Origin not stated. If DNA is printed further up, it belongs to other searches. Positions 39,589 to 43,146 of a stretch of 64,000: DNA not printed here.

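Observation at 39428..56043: Recurrent composite operator: two- to three-site arrays of the dyad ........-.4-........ with fixed 31-bp and 43-45-bp spacing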

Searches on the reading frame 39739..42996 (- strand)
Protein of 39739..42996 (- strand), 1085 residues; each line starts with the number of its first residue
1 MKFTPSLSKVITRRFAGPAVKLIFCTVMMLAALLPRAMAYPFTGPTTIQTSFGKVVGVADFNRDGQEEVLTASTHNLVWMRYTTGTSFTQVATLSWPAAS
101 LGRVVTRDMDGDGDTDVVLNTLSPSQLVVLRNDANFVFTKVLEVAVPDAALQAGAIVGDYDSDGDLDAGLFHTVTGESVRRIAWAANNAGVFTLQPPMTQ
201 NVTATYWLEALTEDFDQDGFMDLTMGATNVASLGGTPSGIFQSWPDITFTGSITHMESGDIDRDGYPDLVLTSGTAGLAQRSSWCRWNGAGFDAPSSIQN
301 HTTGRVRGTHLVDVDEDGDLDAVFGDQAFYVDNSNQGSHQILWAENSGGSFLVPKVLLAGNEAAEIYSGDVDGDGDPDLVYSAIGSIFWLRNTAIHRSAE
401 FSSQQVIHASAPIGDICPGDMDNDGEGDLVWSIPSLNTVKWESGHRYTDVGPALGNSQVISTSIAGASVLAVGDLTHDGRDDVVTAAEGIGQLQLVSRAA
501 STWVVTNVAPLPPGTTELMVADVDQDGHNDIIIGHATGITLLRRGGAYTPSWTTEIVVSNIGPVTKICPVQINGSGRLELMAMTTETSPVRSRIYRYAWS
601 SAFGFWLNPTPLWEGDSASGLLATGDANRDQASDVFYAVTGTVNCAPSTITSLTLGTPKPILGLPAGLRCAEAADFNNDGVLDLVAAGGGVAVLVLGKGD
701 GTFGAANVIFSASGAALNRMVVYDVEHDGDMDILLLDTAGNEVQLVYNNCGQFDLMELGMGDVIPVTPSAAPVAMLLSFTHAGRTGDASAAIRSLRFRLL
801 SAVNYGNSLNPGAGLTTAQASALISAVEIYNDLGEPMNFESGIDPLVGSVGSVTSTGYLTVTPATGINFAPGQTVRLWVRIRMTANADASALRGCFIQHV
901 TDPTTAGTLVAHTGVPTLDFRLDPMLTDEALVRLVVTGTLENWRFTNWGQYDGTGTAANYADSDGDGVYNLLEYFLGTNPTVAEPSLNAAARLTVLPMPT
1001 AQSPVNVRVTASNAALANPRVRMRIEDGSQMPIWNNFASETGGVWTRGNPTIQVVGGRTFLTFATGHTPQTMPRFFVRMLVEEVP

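Call 7: search_protein_families(library=pfam, proteins=[window:39739-42996:-], max_evalue=0.01)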
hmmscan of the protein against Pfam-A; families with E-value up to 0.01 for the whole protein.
window:39739-42996:- (1085 aa): 3 families
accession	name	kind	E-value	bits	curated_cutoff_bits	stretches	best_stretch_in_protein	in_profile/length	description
PF13517.12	FG-GAP_3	-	1.3e-54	183.1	26.9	8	675-734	1-60/61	FG-GAP-like repeat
PF01839.29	FG-GAP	-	1.3e-24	86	22.1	1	468-487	3-22/37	FG-GAP repeat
PF15907.11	Itfg2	-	0.01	15.6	27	0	468-536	18-96/330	Integrin-alpha FG-GAP repeat-containing protein 2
